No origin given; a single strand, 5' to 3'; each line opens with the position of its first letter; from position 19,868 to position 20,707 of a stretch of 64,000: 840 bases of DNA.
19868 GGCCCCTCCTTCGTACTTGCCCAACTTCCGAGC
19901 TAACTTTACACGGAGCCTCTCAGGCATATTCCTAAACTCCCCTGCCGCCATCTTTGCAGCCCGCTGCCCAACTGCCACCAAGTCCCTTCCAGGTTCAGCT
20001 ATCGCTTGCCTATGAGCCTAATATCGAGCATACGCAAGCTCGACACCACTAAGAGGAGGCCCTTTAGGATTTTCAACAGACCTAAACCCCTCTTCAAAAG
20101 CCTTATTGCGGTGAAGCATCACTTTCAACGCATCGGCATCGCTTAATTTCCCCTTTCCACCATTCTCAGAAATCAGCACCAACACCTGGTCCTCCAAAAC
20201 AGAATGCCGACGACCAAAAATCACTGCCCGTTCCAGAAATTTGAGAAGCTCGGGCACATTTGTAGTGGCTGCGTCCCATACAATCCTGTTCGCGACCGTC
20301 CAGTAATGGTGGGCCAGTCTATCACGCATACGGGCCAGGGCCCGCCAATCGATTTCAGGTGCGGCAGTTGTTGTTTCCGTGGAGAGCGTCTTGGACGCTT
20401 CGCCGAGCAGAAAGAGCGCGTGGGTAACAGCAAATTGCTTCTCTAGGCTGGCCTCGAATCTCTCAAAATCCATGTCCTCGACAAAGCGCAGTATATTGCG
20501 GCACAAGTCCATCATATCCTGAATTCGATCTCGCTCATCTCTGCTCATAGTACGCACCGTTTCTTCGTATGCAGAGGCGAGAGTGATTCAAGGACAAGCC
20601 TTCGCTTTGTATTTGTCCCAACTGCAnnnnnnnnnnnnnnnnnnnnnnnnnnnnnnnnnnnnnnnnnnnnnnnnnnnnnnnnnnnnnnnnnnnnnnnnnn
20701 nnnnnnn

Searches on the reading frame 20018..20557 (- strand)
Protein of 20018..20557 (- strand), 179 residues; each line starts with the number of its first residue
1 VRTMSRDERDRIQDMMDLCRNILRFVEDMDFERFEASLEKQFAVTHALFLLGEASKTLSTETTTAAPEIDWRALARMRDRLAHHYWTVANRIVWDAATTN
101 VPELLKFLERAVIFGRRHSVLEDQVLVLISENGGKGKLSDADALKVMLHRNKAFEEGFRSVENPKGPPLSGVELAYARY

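Call 3: search_protein_families(library=pfam, proteins=[window:20018-20557:-], max_evalue=1)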
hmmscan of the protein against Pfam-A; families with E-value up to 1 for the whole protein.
window:20018-20557:- (179 aa): 2 families
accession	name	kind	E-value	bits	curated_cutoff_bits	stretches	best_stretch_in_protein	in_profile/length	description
PF01934.22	HepT-like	-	3.1e-22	79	23.5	1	18-110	4-119/120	Ribonuclease HepT-like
PF05030.17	SSXT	-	0.13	12.3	26.2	0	124-151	18-45/62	SSXT protein (N-terminal region)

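Call 4: search_protein_families(library=ncbifam, proteins=[window:20018-20557:-], max_evalue=1)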
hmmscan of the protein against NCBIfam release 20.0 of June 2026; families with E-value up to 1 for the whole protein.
window:20018-20557:- (179 aa): 1 family
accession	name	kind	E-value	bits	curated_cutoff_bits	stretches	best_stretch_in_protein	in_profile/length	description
NF047751.1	HepT_toxin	equivalog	8.8e-07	28.8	60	1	70-107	83-120/120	type VII toxin-antitoxin system HepT family RNase toxin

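Call 5: search_protein_families(library=padloc, proteins=[window:20018-20557:-], max_evalue=1)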
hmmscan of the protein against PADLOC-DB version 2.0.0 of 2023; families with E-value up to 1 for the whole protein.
window:20018-20557:- (179 aa): 0 families

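Call 11: find_homologous_proteins(query=window:20018-20557:-, max_evalue=0.001)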
Query window:20018-20557:- (179 aa): 14 proteins with E <= 0.001 among 132 candidates.
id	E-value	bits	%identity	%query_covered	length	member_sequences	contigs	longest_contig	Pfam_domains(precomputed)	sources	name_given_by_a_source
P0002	7.0e-103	360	100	92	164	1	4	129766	PF01934.23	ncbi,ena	-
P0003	1.3e-53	199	83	61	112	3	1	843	PF01934.23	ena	-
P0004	1.3e-52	196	80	61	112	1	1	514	PF01934.23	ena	-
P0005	5.1e-52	194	79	63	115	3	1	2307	PF01934.23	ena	-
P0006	2.0e-50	189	80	61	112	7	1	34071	PF01934.23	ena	-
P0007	1.5e-46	176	74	60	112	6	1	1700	PF01934.23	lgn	-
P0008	3.7e-46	175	76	60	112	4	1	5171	PF01934.23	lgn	-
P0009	4.6e-46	175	74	61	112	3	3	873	PF01934.23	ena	-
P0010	8.9e-44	167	73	61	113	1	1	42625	PF01934.23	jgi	jgi:uncharacterized protein with HEPN domain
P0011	2.8e-43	166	70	61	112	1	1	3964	PF01934.23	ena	-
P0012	1.7e-42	163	75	61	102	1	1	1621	PF01934.23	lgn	-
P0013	2.2e-41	160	69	60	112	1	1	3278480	PF01934.23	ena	-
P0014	2.5e-15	75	40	56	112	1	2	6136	PF01934.23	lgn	-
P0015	1.8e-6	46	33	56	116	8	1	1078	PF01934.23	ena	-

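Call 13: find_encoding_contigs(protein=P0006, flank=4000, max_places=3)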
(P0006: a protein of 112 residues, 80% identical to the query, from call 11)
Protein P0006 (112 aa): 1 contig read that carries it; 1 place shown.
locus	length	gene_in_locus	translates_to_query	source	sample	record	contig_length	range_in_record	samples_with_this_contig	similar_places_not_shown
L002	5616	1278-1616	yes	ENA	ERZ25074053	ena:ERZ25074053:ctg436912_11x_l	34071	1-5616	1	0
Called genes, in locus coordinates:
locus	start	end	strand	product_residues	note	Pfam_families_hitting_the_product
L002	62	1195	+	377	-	PF03841:SelA, PF01053:Cys_Met_Meta_PP (weak)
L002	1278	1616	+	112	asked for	PF01934:HepT-like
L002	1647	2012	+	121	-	PF01909:NTP_transf_2, PF18765:Polbeta (weak)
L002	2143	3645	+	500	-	PF12228:DUF3604 (weak)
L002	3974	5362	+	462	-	PF01547:SBP_bac_1, PF13416:SBP_bac_8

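Call 14: find_encoding_contigs(protein=P0010, flank=4000, max_places=3)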
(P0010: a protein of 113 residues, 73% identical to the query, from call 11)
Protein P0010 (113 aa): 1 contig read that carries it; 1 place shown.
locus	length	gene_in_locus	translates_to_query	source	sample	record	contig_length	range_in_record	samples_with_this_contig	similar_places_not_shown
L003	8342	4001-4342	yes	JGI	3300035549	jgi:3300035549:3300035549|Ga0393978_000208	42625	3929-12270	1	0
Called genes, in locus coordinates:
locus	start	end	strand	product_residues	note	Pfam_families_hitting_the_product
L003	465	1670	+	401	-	PF12228:DUF3604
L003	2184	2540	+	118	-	PF04480:DUF559, PF18741:MTES_1575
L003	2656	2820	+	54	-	-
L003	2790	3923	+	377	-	PF03841:SelA, PF01053:Cys_Met_Meta_PP (weak)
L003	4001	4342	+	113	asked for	PF01934:HepT-like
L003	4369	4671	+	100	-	PF18765:Polbeta, PF01909:NTP_transf_2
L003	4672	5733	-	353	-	PF00561:Abhydrolase_1, PF12146:Hydrolase_4, PF12697:Abhydrolase_6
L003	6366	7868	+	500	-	-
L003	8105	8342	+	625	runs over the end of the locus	PF00930:DPPIV_N (faint), PF07676:PD40 (faint), PF26549:Tricorn_N (faint), PF26550:Tricorn_2nd (faint), PF00326:Peptidase_S9, PF01738:DLH (weak)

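Call 15: find_encoding_contigs(protein=P0013, flank=4000, max_places=3)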
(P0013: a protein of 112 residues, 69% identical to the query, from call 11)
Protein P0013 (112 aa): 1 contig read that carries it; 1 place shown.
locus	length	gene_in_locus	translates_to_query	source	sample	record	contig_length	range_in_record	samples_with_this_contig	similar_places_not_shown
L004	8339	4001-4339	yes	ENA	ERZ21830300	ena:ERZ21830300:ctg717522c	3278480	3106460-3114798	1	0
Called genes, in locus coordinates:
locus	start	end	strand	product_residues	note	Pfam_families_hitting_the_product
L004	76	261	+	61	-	-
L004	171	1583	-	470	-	-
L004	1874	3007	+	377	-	PF03841:SelA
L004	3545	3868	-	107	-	-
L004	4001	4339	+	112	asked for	PF01934:HepT-like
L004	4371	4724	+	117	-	PF18765:Polbeta (weak), PF01909:NTP_transf_2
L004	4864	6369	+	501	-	PF12228:DUF3604 (faint)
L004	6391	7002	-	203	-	PF03848:TehB, PF13489:Methyltransf_23, PF05175:MTS (weak), PF13847:Methyltransf_31 (weak), PF08241:Methyltransf_11, PF08242:Methyltransf_12, PF13649:Methyltransf_25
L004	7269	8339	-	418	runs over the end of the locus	PF12704:MacB_PCD, PF02687:FtsX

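Call 16: find_encoding_contigs(protein=P0002, flank=6000, max_places=6)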
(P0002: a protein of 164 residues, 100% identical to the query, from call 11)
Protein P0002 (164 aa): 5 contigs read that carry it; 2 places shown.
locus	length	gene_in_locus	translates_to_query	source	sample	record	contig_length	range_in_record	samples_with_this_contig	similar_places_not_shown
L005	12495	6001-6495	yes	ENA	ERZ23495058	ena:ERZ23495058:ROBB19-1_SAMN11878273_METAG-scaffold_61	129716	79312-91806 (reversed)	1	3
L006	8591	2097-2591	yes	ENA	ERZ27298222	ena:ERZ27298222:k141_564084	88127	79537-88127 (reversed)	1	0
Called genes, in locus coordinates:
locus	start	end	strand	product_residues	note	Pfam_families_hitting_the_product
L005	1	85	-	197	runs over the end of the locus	PF02441:Flavoprotein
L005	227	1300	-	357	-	PF01168:Ala_racemase_N, PF14031:D-ser_dehydrat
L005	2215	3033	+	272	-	PF04951:Peptidase_M55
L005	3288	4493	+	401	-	PF12228:DUF3604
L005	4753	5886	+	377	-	PF03841:SelA, PF01053:Cys_Met_Meta_PP (weak)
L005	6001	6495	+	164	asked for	PF01934:HepT-like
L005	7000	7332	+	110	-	PF18765:Polbeta (weak), PF01909:NTP_transf_2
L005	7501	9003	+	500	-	PF12228:DUF3604 (faint)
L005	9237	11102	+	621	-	PF00930:DPPIV_N (faint), PF07676:PD40 (faint), PF26550:Tricorn_2nd (faint), PF07859:Abhydrolase_3 (faint), PF26549:Tricorn_N (weak), PF20434:BD-FAE (weak), PF01738:DLH, PF00326:Peptidase_S9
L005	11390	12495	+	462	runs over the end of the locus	PF01547:SBP_bac_1, PF13416:SBP_bac_8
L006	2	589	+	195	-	?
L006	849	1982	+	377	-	PF03841:SelA, PF01053:Cys_Met_Meta_PP (weak)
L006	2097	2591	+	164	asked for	PF01934:HepT-like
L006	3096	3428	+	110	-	PF18765:Polbeta (weak), PF01909:NTP_transf_2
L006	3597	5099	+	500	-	PF12228:DUF3604 (faint)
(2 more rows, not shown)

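Call 23: find_encoding_contigs(protein=P0003, flank=3000, max_places=3)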
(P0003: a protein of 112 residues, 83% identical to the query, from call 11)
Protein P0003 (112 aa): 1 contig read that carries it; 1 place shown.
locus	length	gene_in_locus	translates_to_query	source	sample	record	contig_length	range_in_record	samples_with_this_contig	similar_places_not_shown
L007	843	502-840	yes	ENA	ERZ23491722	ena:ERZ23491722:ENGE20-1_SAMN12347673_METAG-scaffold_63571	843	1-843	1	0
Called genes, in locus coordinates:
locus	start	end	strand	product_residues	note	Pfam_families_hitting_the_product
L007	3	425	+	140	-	?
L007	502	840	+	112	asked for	PF01934:HepT-like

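Call 24: find_encoding_contigs(protein=P0005, flank=3000, max_places=3)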
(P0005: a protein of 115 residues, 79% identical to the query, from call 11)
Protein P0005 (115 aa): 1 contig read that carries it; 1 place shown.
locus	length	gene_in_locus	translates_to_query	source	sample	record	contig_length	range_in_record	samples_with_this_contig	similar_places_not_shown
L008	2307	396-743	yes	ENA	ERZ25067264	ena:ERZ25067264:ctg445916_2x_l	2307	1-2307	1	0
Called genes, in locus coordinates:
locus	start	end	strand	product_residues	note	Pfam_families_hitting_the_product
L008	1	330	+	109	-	?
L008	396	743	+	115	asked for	PF01934:HepT-like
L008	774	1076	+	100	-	PF18765:Polbeta, PF01909:NTP_transf_2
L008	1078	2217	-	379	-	PF00561:Abhydrolase_1, PF12146:Hydrolase_4, PF12697:Abhydrolase_6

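Call 30: find_related_loci(query=window:20018-20557:-, collection=genome_contigs, flank=5000)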
Query window:20018-20557:- (179 aa) in genome_contigs; peptide patterns used: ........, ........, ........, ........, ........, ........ (x = any residue, [..] = any of these).
114 stretches matched a pattern; 2 encode a relative of the query (tblastn E <= 1e-3); 2 distinct loci.
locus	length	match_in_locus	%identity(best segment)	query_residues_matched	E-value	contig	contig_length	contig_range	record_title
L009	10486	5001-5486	53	4-171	4e-49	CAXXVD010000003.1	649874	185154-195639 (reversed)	MAG: Chloroflexota bacterium isolate fe2c5841-0234-49a8-8bce-d97ad08295c1 genome assembly, contig: contig_3, whole genom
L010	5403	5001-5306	35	12-112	7e-18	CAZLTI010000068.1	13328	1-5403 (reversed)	MAG TPA_asm: uncultured Pseudomonadota bacterium isolate binchicken_co397_15 genome assembly, contig: NODE_601_length_13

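Call 41: predict_structure(alignment_id=A2)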
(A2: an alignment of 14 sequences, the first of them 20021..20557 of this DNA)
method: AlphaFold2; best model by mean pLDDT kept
length: 179 residues; sequences in the alignment: 14
mean_pLDDT: 79.6   pTM: 0.65
mean pLDDT of the five models: 79.6, 79.1, 78.9, 77.4, 76.0
residues with pLDDT >= 90: 72; 70-90: 61; 50-70: 30; < 50: 16
segments of 3 or more residues with pLDDT < 50: 169-179
pLDDT, mean of each block of 10 residues (from residue 1): 82 96 96 95 94 93 85 88 72 93 92 78 76 64 73 64 49 37
secondary structure, 60 per line:
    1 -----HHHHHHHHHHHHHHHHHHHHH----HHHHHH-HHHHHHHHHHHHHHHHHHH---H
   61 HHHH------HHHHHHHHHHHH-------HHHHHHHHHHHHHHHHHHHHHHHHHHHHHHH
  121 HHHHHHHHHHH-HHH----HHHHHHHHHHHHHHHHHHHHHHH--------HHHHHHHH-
elements in order: H6-26 H31-36 H38-56 H60-64 H71-82 H90-131 H140-162 H171-178

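Call 42: search_solved_structures(query=A2, max_evalue=0.01, show_alignments=2)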
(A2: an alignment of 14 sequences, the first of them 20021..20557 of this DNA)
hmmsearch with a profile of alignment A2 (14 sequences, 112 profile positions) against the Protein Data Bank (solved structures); distinct sequences matched with E-value up to 0.01: 0.

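Call 45: fold_search(model_id=the predicted structure, library=pdb)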
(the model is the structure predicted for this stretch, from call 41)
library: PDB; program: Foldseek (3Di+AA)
matches with E <= 10: 170; with E <= 0.001: 0
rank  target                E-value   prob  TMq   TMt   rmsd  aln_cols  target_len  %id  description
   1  7ae8_B                5.3e-02  1.00  0.47  0.54   5.0       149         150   13  Crystal structure of HEPN(R102A) toxin (released 2020-12-30)
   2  7ae6_B                8.6e-02  1.00  0.44  0.53   4.5       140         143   14  Crystal structure of di-AMPylated HEPN(R102A) toxin (released 2020-12-30)
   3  7ae8_A                9.1e-02  1.00  0.47  0.54   5.0       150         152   15  Crystal structure of HEPN(R102A) toxin (released 2020-12-30)
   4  7ae9_C                1.0e-01  1.00  0.46  0.55   5.0       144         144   12  Crystal structure of mono-AMPylated HEPN(R46E) toxin in complex with MNT antitoxin (released 2020-12-30)
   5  7ae8_D                1.0e-01  0.99  0.43  0.50   5.1       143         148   16  Crystal structure of HEPN(R102A) toxin (released 2020-12-30)
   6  7ae6_A                1.2e-01  0.99  0.46  0.54   5.0       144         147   13  Crystal structure of di-AMPylated HEPN(R102A) toxin (released 2020-12-30)
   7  7ae9_D                1.7e-01  0.98  0.41  0.49   5.0       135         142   15  Crystal structure of mono-AMPylated HEPN(R46E) toxin in complex with MNT antitoxin (released 2020-12-30)
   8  7ae9_A                2.4e-01  0.96  0.41  0.50   5.4       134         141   10  Crystal structure of mono-AMPylated HEPN(R46E) toxin in complex with MNT antitoxin (released 2020-12-30)
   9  7ae8_C                2.7e-01  0.96  0.40  0.48   5.1       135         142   16  Crystal structure of HEPN(R102A) toxin (released 2020-12-30)
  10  7ae9_B                2.7e-01  0.90  0.38  0.46   5.5       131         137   12  Crystal structure of mono-AMPylated HEPN(R46E) toxin in complex with MNT antitoxin (released 2020-12-30)
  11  7ae2_A                3.0e-01  0.96  0.40  0.49   5.0       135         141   15  Crystal structure of HEPN(H107A-Y109F) toxin in complex with MNT antitoxin (released 2020-12-30)
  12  8qhx                  4.9e-01  0.30  0.30  0.29  40.6       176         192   15  280A Vipp1 H1-6 helical tubes in the presence of EPL (released 2024-09-18)
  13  7o3w_A                8.4e-01  0.13  0.23  0.20  32.6       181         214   13  Structural basis for VIPP1 oligomerization and maintenance of thylakoid membrane integrity (released 2021-06-30)
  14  9hzm_0                1.1e+00  0.18  0.29  0.27  39.2       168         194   12  235 A SynPspA H1-5 rod after incubation with EPL (released 2025-08-13)
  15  6iuh_B                1.1e+00  0.47  0.35  0.46   6.0       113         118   10  Crystal structure of GIT1 PBD domain in complex with Liprin-alpha2 (released 2019-02-20)
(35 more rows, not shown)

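Call 56: search_protein_families(library=phrogs, proteins=[window:20018-20557:-], max_evalue=1)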
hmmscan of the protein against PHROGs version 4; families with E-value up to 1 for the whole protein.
window:20018-20557:- (179 aa): 0 families

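Call 63: find_related_loci(query=A2, collection=metagenome_contigs, flank=2500)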
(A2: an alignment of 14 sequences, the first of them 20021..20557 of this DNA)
Query A2 (179 aa) in metagenome_contigs; peptide patterns used: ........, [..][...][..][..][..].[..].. (x = any residue, [..] = any of these).
423 stretches matched a pattern; 85 encode a relative of the query (tblastn E <= 1e-3); the best 80 are kept; 80 distinct loci.
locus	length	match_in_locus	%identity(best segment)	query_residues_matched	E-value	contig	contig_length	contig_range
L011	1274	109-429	43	2-108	1e-23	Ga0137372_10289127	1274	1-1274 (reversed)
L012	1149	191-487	36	12-110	1e-18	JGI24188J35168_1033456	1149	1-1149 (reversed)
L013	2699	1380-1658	38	12-104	3e-15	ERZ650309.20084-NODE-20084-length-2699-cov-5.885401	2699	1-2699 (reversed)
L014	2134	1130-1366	42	32-110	4e-14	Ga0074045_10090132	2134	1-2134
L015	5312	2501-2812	32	6-109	8e-13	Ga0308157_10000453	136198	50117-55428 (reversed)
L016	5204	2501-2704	46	43-110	2e-12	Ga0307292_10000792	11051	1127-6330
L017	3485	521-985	31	4-151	6e-12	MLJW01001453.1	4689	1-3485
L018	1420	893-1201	34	3-113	3e-11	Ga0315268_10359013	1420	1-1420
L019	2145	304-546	39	2-86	6e-11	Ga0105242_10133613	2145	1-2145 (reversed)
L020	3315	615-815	37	42-108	8e-11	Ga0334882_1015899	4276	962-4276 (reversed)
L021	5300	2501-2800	32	8-104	9e-11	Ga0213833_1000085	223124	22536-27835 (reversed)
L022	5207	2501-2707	41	43-108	2e-10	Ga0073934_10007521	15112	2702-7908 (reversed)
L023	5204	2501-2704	35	42-109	1e-10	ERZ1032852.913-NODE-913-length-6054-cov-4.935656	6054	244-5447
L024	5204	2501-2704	35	42-109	1e-10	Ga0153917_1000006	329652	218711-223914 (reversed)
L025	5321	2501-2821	32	2-113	2e-10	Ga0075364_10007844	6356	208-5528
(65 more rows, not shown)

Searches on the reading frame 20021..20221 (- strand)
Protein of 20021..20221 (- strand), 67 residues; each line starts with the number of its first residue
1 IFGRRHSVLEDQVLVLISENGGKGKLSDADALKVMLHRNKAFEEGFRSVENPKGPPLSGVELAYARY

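Call 56: search_protein_families(library=phrogs, proteins=[window:20021-20221:-], max_evalue=1)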
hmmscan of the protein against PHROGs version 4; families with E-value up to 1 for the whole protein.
window:20021-20221:- (67 aa): 1 family
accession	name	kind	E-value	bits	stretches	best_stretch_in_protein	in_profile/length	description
phrog_6750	-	unknown function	0.19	12.5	1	2-46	2-47/69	-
